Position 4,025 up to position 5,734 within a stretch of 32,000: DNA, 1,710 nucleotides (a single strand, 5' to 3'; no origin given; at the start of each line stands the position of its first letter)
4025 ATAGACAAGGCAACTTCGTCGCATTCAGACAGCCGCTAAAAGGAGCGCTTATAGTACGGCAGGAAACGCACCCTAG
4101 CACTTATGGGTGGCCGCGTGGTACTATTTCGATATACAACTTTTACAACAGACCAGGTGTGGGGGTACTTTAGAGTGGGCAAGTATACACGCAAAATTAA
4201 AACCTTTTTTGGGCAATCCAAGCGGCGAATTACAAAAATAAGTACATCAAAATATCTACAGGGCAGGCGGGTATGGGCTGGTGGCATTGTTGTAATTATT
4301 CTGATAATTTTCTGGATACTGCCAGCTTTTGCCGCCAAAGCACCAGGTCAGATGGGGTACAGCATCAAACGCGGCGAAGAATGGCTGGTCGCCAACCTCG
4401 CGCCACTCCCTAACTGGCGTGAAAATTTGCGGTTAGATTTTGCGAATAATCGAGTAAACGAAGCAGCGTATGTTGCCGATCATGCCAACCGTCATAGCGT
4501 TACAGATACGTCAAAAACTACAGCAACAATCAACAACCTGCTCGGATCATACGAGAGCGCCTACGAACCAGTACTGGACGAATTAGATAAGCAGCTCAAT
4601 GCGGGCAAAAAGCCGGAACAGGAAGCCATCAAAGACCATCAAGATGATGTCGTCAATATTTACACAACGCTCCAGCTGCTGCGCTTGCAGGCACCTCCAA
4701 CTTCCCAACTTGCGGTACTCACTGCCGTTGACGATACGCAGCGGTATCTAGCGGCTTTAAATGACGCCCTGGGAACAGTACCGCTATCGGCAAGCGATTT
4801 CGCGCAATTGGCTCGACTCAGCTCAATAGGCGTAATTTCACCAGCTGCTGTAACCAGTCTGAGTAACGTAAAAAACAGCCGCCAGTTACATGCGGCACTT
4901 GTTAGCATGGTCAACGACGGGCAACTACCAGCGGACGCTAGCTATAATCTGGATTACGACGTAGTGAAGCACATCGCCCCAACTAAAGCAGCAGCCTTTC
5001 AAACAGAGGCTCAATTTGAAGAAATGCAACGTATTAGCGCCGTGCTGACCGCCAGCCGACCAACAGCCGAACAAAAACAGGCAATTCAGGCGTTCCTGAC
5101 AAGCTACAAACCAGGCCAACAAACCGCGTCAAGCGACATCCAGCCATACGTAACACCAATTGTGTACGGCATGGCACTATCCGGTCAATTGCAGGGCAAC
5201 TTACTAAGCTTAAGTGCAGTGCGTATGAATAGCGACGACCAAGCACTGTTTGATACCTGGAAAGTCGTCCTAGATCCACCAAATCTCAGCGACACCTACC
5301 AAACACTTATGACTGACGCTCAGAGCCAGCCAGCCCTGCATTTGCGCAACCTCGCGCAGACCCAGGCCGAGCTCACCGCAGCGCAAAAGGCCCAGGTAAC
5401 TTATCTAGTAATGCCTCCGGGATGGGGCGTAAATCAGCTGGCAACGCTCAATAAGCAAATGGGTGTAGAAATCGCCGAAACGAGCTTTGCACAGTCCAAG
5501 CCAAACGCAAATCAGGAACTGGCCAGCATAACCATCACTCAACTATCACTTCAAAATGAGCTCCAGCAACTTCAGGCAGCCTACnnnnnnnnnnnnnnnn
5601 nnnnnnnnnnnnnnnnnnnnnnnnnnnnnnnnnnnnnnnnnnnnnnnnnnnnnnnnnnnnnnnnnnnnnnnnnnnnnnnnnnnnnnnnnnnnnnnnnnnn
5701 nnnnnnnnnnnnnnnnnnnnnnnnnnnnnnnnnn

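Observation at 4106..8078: Giant signal-bearing Q/T-rich fibre-like protein with exact 131-aa tandem repeats, paired with a small 2-TM protein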

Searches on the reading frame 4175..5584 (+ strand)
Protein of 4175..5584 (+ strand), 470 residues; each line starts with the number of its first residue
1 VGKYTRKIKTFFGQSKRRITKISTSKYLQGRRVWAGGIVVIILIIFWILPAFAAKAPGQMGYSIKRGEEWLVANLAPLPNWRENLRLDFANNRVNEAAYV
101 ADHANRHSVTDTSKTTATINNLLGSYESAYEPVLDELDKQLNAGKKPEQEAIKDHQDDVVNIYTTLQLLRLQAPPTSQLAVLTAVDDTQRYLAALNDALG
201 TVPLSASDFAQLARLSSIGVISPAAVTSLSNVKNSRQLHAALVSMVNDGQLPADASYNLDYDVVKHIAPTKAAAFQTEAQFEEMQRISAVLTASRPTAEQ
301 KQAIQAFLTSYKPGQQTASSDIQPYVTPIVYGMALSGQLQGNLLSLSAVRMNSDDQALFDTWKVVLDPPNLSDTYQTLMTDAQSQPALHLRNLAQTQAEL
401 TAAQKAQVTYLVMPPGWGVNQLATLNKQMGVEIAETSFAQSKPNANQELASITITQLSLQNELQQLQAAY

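Call 31: predict_structure(alignment_id=A2)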
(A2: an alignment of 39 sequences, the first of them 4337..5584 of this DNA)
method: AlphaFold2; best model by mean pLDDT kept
length: 416 residues; sequences in the alignment: 39
mean_pLDDT: 85.1   pTM: 0.85
mean pLDDT of the five models: 85.1, 84.4, 82.2, 79.9, 61.0
residues with pLDDT >= 90: 208; 70-90: 162; 50-70: 36; < 50: 10
segments of 3 or more residues with pLDDT < 50: 1-8
pLDDT, mean of each block of 10 residues (from residue 1): 38 60 71 85 91 76 92 89 92 88 94 94 94 96 93 90 89 92 96 94 93 92 93 90 91 86 85 92 87 88 87 69 74 85 91 93 91 88 73 56 77 72
secondary structure, 60 per line:
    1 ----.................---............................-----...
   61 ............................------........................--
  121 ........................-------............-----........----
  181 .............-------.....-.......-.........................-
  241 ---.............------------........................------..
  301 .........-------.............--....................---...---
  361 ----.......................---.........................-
elements in order: H5-21 H25-52 H58-88 H95-118 H121-144 H152-163 H169-176 H181-193 H201-205 H207-213 H215-239 H244-256 H269-292 H299-309 H317-329 H332-351 H365-387 H391-415

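Call 34: fold_search(model_id=the predicted structure, library=pdb)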
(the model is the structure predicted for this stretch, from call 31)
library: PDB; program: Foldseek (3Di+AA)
matches with E <= 10: 498; with E <= 0.001: 0
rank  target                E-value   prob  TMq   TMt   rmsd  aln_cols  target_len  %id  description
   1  9mg8_B                5.0e-02  0.51  0.16  0.17  21.4       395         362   14  Crystal Structure of b-iTHR-110 (released 2025-12-17)
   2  7sqc_P0               5.9e-02  0.35  0.14  0.16  21.0       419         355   13  Ciliary C1 central pair apparatus isolated from Chlamydomonas reinhardtii (released 2022-04-13)
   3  2dqm                  1.0e-01  0.25  0.14  0.09  18.4       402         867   13  Crystal Structure of Aminopeptidase N complexed with bestatin (released 2006-08-01)
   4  2dq6                  1.6e-01  0.20  0.14  0.09  18.3       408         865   13  Crystal Structure of Aminopeptidase N from Escherichia coli (released 2006-08-01)
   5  6xte_A                1.9e-01  0.16  0.15  0.08  22.3       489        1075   12  Human karyopherin RanBP5 (isoform-1) (released 2020-04-22)
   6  2ym9_A                2.0e-01  0.20  0.15  0.19  20.1       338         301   12  SipD from Salmonella typhimurium (released 2011-08-17)
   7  8oz0_K                2.5e-01  0.20  0.17  0.15  19.8       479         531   11  Structure of a human 48S translation initiation complex with eIF4F and eIF4A (released 2024-02-07)
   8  7sqc_H1               2.6e-01  0.20  0.17  0.17  20.9       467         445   12  Ciliary C1 central pair apparatus isolated from Chlamydomonas reinhardtii (released 2022-04-13)
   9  6ud5_B                2.8e-01  0.09  0.10  0.12  21.6       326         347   13  Crystal structure of human tryptophan 2,3-dioxygenase in complex with carbon monoxide and tryptophan (released 2021-02-03)
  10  3nmw_A                2.9e-01  0.23  0.18  0.21  20.6       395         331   10  Crystal structure of armadillo repeats domain of APC (released 2011-07-06)
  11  4rv1_C                2.9e-01  0.15  0.15  0.15  20.5       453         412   12  Crystal Structure of Engineered Protein. Northeast Structural Genomics Consortium (NESG) Target OR497. (released 2014-12-10)
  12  8v2g_A                3.0e-01  0.25  0.19  0.21  32.8       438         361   10  Cryo-EM structure of the KCa2.2 channel in apo state (released 2025-04-23)
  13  4rv1_A                3.3e-01  0.10  0.12  0.12  20.5       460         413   12  Crystal Structure of Engineered Protein. Northeast Structural Genomics Consortium (NESG) Target OR497. (released 2014-12-10)
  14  6sa7_A                3.4e-01  0.20  0.19  0.17  16.8       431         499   14  DARPin-Armadillo fusion C8long83 (released 2019-11-20)
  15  4gmo                  4.2e-01  0.11  0.15  0.13  20.7       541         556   13  Crystal structure of Syo1 (released 2012-10-31)
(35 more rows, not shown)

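Call 48: search_solved_structures(query=A2, max_evalue=1)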
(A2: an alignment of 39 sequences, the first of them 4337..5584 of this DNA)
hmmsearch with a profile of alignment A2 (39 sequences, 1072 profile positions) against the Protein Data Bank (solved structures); distinct sequences matched with E-value up to 1: 20.
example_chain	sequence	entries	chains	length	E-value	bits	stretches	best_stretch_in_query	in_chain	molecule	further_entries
4lin_A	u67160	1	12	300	0.00042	21.6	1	838-964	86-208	Tail needle protein gp26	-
6gap_A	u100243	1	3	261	0.0065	17.7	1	667-785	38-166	Outer capsid protein sigma-1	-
7uuw_G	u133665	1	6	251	0.011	17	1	475-632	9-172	Alpha-catenin-like protein hmp-1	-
2wz7_A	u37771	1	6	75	0.013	16.7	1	880-940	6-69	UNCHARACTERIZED PROTEIN YBGF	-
8x7x_C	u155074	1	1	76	0.016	16.4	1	836-897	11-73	HR1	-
2xdj_A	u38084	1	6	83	0.019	16.2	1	880-941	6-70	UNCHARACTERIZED PROTEIN YBGF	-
6uui_X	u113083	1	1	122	0.019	16.1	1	581-691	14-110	Keratin, type I cytoskeletal 10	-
6m16_B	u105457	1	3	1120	0.026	15.7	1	814-904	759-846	Spike glycoprotein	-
6m39_A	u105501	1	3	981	0.034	15.3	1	814-904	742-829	Spike glycoprotein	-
4zry_A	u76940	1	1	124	0.034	15.3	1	580-691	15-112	Keratin, type I cytoskeletal 10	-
6ec0_A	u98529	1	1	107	0.06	14.5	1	578-683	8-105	Keratin 1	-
6pts_A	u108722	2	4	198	0.068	14.3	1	444-567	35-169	Apolipoprotein A-I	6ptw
2msc_A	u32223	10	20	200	0.069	14.3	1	444-567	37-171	Apolipoprotein A-I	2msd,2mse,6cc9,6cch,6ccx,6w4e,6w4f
6gaj_A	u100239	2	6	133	0.072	14.2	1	857-966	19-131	Outer capsid protein sigma-1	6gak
6qp4_A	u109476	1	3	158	0.09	13.9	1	844-942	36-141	UspA1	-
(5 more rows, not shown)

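Call 49: search_protein_families(library=ncbifam, proteins=[window:4337-5584:+], max_evalue=1)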
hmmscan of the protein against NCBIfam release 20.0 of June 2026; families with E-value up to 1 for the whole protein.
window:4337-5584:+ (416 aa): 4 families
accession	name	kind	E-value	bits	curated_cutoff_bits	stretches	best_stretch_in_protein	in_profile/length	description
NF047569.1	LIC10421_LIC12816_fam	subfamily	0.01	15.9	100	1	212-256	15-56/111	LIC10421/LIC12816 family protein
NF011872.0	PRK15345.1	equivalog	0.031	13.7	435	1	237-384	16-153/330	SepL/TyeA/HrpJ family type III secretion system protein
NF009035.0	PRK12367.1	equivalog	0.079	12.1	266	1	263-360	137-229/249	short chain dehydrogenase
NF047526.1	LIC_10421_fam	subfamily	0.084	12.9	90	0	214-256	17-56/111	LIC_10421 family protein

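Call 50: fold_search(model_id=the predicted structure, library=viral)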
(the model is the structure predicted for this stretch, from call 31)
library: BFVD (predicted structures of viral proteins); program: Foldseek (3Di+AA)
matches with E <= 10: 399; with E <= 0.001: 0
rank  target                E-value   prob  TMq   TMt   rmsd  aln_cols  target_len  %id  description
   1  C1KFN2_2              4.8e-02  0.28  0.10  0.05  41.0       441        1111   14  Putative tail fibre protein [Lactobacillus phage Lb338-1]
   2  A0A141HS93            1.1e-01  0.18  0.13  0.07  26.0       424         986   12  (no name in the UniProt tables at hand)
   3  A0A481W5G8            1.3e-01  0.12  0.12  0.11  28.8       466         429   14  Virion structural protein [Pseudomonas phage Psa21]
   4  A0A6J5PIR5            2.6e-01  0.14  0.14  0.14  26.0       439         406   13  Uncharacterized protein [uncultured Caudovirales phage]
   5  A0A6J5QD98            3.0e-01  0.10  0.12  0.10  20.7       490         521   12  Uncharacterized protein [uncultured Caudovirales phage]
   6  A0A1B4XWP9            3.5e-01  0.13  0.15  0.08  25.7       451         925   12  Uncharacterized protein [Tenacibaculum phage pT24]
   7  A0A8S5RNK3            3.5e-01  0.11  0.12  0.12  28.4       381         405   12  Tape measure domain protein (Fragment) [virus sp. ctJpG3]
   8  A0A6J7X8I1            3.5e-01  0.06  0.10  0.09  29.2       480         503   14  Uncharacterized protein [uncultured Caudovirales phage]
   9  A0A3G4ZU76            3.7e-01  0.20  0.17  0.18  20.5       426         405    9  Transmembrane protein [Barrevirus sp.]
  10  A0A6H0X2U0            3.7e-01  0.11  0.15  0.09  31.3       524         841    9  (no name in the UniProt tables at hand)
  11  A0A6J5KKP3            3.7e-01  0.09  0.12  0.08  35.2       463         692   10  LT_GEWL domain containing protein [uncultured Caudovirales phage]
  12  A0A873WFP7            4.9e-01  0.06  0.10  0.07  31.5       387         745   13  Internal virion protein [Providencia phage PSTNGR1]
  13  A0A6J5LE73            5.1e-01  0.10  0.13  0.09  30.4       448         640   12  Uncharacterized protein [uncultured Caudovirales phage]
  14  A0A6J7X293            5.1e-01  0.08  0.12  0.09  27.3       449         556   13  Caudovirus, tape measure, N-terminal [uncultured Caudovirales phage]
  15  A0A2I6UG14            5.3e-01  0.06  0.10  0.06  29.8       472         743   13  Tail tape measure protein [Salinibacter phage M1EM-1]
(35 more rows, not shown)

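Call 57: search_protein_representatives(alignment_id=A4)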
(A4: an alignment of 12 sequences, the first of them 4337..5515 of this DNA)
Query: 12 sequences, 393 profile positions. Proteins with E-value up to 0.001 (for the whole library): 105; up to 1e-10: 39; up to 1e-30: 18. The best 105 are listed.
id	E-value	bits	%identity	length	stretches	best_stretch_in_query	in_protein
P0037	2.9e-188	642.4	-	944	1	1-393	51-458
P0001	2.2e-186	636.2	-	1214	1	1-393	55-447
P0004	1.7e-178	610.2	-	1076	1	2-393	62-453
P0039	3.6e-177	605.9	-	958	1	2-392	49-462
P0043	9.0e-124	430.0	-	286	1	56-336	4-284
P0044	2.8e-84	300.0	-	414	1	4-230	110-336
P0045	9.3e-83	295.0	-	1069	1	1-383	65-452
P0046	3.3e-81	289.9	-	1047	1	2-377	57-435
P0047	9.3e-80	285.1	-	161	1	180-337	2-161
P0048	1.1e-78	281.6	-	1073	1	1-374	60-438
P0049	3.0e-78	280.1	-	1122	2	1-382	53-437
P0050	4.4e-69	250.0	-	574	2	3-390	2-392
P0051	1.5e-67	244.9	-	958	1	3-387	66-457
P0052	2.1e-66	241.2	-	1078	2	3-318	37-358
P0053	2.4e-65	237.6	-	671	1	2-379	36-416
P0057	6.8e-22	94.6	-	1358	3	3-250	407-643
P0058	2.3e-20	89.6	-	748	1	7-312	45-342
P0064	5.6e-16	75.1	-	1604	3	3-236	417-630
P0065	5.1e-15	72.0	-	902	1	2-312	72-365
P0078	1.2e-10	57.6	-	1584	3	33-271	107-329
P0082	5.5e-10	55.4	-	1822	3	3-237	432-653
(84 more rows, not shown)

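Call 60: search_protein_families(library=pfam, proteins=[P0057, P0058, P0064, P0065, P0078, P0082], max_evalue=0.01)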
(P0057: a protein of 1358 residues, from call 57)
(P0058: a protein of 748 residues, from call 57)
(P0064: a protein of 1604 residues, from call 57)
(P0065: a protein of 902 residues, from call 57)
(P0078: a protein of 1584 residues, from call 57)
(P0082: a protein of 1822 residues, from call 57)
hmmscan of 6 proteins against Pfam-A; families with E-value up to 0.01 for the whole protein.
P0057 (1358 aa): 1 family
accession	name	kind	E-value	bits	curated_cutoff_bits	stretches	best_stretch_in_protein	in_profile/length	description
PF18915.5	DUF5667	-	4.8e-46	155.7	27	3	63-167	1-91/99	Domain of unknown function (DUF5667)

P0058 (748 aa): 1 family
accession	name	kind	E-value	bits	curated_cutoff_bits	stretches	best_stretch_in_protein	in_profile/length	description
PF18915.5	DUF5667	-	9.2e-13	48.9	27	1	39-133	2-79/99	Domain of unknown function (DUF5667)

P0064 (1604 aa): 3 families
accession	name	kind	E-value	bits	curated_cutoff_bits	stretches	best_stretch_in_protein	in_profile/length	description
PF18915.5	DUF5667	-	5.4e-41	139.5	27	3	79-162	1-77/99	Domain of unknown function (DUF5667)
PF13643.11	DUF4145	-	0.00021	21.7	23.1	0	527-571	20-59/88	Domain of unknown function (DUF4145)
PF09851.14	SHOCT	-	0.0026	17.9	27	0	552-566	5-19/28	Short C-terminal domain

P0065 (902 aa): 1 family
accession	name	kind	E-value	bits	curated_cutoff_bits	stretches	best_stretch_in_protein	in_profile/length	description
PF18915.5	DUF5667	-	1.6e-16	61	27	1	72-179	3-97/99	Domain of unknown function (DUF5667)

P0078 (1584 aa): 1 family
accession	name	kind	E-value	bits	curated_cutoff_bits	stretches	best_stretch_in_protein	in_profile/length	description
PF18915.5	DUF5667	-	2.9e-39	133.9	27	3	75-157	2-85/99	Domain of unknown function (DUF5667)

P0082 (1822 aa): 1 family
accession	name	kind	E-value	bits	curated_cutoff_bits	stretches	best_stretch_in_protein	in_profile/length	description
PF18915.5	DUF5667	-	5.3e-47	158.7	27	3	75-161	1-88/99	Domain of unknown function (DUF5667)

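Call 62: search_protein_families(library=pfam, proteins=[window:4175-5584:+], max_evalue=10)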
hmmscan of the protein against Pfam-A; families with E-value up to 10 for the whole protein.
window:4175-5584:+ (470 aa): 1 family
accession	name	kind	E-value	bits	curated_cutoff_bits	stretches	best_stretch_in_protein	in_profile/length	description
PF18915.5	DUF5667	-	0.011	16.6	27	1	57-158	4-95/99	Domain of unknown function (DUF5667)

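Call 74: find_encoding_contigs(protein=P0045, flank=4000, max_places=1)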
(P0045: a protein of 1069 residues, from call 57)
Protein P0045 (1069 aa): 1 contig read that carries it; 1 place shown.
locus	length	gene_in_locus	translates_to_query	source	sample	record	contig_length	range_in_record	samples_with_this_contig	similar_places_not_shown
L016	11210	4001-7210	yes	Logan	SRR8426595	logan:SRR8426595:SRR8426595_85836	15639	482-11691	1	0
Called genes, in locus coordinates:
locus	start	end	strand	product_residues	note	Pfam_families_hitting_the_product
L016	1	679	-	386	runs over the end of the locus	?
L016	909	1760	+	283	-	PF01715:IPPT (faint)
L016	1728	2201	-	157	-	PF11695:DUF3291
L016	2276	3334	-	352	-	-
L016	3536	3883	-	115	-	-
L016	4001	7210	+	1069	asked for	PF18915:DUF5667 (weak)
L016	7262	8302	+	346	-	PF13354:Beta-lactamase2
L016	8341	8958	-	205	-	-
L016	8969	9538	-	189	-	PF00485:PRK (faint), PF13238:AAA_18 (weak)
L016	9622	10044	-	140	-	PF13620:CarboxypepD_reg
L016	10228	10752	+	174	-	-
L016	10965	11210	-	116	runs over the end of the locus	-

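Call 82: search_protein_families(library=phrogs, proteins=[window:4337-5515:+], max_evalue=0.01)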
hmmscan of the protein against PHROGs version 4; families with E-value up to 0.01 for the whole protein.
window:4337-5515:+ (393 aa): 0 families

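Call 86: list_cluster_members(proteins=[P0045, P0046, P0048, P0049, P0051, P0052, P0053, P0057, P0058, P0065])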
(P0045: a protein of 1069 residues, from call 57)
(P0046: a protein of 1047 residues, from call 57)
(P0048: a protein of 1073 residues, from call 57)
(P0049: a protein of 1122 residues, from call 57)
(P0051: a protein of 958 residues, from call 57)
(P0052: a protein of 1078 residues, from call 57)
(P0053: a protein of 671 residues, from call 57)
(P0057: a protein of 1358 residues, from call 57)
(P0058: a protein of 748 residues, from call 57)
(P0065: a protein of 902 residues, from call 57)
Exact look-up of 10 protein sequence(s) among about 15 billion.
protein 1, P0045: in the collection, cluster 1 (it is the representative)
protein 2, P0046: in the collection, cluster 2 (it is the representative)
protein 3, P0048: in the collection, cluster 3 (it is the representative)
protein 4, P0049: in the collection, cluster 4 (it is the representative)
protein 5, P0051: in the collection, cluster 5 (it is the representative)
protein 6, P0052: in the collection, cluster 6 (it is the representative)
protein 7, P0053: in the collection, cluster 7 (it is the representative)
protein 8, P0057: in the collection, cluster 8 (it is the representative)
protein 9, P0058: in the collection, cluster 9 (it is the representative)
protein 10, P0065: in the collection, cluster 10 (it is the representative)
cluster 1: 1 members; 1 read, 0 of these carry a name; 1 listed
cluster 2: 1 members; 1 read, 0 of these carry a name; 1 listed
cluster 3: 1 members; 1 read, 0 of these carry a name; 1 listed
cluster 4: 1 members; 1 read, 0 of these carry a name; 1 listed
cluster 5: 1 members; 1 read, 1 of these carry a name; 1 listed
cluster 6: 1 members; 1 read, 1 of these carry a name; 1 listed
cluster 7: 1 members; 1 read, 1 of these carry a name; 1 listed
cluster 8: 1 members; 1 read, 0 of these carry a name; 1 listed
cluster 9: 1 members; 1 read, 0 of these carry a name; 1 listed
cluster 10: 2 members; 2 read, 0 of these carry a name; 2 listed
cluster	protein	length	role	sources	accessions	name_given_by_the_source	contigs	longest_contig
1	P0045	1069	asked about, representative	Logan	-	-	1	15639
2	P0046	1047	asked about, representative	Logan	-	-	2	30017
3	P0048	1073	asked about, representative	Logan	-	-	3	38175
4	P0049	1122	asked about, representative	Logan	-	-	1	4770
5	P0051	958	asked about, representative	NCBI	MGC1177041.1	MAG: DUF5667 domain-containing protein [Candidatus Saccharimonadales bacterium]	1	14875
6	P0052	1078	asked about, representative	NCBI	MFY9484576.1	MAG: hypothetical protein WAP74_03065 [Patescibacteria group bacterium]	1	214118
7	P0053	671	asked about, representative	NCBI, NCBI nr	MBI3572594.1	MAG: hypothetical protein HY092_00135, partial [Candidatus Kerfeldbacteria bacterium] | hypothetical protein [Candidatus Kerfeldbacteria bacterium]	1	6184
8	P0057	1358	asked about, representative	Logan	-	-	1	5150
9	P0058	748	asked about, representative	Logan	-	-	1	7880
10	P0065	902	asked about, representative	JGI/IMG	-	-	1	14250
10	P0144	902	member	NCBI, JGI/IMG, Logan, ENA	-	-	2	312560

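Call 87: find_homologous_proteins(query=A4, max_evalue=0.00001)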
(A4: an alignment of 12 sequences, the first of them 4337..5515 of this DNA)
Query A4 (12 sequences) (393 aa, profile of the alignment): 6 proteins with E <= 0.00001 among 8000 candidates.
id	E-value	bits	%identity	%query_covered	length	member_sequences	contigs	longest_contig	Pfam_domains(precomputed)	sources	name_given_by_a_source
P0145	2.2e-183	628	59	96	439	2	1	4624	-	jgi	-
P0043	2.8e-123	430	57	72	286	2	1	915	-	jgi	-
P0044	8.7e-84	300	56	58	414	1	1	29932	-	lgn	-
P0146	1.2e-82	296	55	51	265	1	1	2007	-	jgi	-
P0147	2.1e-73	266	60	47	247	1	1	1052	-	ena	-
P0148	2.2e-61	226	59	39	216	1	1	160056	-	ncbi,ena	-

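Call 90: search_protein_families(library=pfam, alignment_id=A4, max_evalue=0.01)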
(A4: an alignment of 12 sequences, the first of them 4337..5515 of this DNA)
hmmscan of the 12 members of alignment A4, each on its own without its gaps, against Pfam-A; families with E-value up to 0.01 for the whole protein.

A. member 1, window:4337-5515:+ (393 aa): 0 families

B. families by the number of members that match (of 12 scanned): 1 family
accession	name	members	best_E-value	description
PF18915.5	DUF5667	8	7.4e-06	Domain of unknown function (DUF5667)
